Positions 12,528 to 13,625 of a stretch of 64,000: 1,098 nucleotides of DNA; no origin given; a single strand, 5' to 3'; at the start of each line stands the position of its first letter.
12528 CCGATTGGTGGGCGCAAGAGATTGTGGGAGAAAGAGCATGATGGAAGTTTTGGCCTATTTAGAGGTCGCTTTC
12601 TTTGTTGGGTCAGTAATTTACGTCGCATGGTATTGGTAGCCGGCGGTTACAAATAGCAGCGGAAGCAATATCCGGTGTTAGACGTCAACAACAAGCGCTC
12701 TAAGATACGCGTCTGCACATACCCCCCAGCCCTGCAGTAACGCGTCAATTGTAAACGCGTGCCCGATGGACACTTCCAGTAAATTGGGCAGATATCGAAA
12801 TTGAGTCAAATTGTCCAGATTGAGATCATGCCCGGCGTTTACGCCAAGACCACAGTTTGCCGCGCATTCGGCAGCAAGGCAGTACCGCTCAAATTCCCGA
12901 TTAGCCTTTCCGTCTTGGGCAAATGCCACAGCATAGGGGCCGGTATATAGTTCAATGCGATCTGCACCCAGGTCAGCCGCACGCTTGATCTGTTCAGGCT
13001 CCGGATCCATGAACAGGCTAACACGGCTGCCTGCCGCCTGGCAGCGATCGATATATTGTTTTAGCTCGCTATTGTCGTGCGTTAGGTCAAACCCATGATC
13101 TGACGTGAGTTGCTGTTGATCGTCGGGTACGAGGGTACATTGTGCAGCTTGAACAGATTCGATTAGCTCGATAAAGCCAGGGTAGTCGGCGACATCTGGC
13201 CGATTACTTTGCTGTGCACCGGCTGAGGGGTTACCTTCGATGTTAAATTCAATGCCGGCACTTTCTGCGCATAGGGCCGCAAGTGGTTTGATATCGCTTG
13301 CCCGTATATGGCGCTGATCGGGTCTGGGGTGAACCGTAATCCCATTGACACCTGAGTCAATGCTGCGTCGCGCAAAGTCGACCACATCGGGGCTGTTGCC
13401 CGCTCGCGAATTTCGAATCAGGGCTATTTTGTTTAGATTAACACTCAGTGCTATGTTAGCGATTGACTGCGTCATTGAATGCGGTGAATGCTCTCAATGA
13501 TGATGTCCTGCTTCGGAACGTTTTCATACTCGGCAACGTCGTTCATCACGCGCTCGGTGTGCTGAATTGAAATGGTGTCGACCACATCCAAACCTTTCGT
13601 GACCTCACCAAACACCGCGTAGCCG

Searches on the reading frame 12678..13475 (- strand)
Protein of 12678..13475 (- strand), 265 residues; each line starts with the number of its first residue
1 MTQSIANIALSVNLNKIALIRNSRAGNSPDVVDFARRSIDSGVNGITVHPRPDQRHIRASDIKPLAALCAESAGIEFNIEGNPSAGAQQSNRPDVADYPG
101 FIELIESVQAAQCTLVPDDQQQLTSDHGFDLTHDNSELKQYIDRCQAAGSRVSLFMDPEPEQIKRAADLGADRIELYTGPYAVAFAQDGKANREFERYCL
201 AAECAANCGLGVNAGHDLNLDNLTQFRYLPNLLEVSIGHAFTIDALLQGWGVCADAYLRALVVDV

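Call 27: find_homologous_proteins(query=window:12678-13475:-, max_evalue=1e-60)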
Query window:12678-13475:- (265 aa): 5842 proteins with E <= 1e-60 among 8000 candidates; the best 120 are listed.
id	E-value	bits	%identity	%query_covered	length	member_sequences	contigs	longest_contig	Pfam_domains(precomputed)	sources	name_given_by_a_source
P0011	4.8e-174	595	100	100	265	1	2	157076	PF03740.20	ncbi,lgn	-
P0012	2.2e-134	465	79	97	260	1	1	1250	PF03740.20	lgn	-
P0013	2.7e-134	464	79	98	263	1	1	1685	PF03740.20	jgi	-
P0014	2.2e-133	461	78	98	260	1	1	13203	PF03740.20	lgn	-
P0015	5.5e-131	454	79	97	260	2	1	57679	PF03740.20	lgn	-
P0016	2.6e-130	451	77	97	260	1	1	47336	PF03740.20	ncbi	ncbi:MAG: pyridoxine 5'-phosphate synthase [Pseudomonadales bacterium]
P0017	4.3e-129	447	77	97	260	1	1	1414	PF03740.20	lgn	-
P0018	1.2e-128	446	77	97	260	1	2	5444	PF03740.20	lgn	-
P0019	3.5e-127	441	77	97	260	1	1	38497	PF03740.20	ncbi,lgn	ncbi:MAG: pyridoxine 5'-phosphate synthase [Pseudomonadota bacterium]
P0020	2.5e-124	432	76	96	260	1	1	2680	PF03740.20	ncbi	-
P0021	7.0e-105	368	67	96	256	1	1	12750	PF03740.20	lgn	-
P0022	3.0e-101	356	65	96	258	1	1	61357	PF03740.20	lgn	-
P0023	8.8e-100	351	65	96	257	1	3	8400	PF03740.20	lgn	-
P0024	1.0e-98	348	64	96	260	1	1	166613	PF03740.20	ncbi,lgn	ncbi:MAG: pyridoxine 5'-phosphate synthase [Pseudomonadales bacterium]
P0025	1.1e-98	348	62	96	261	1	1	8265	PF03740.20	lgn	-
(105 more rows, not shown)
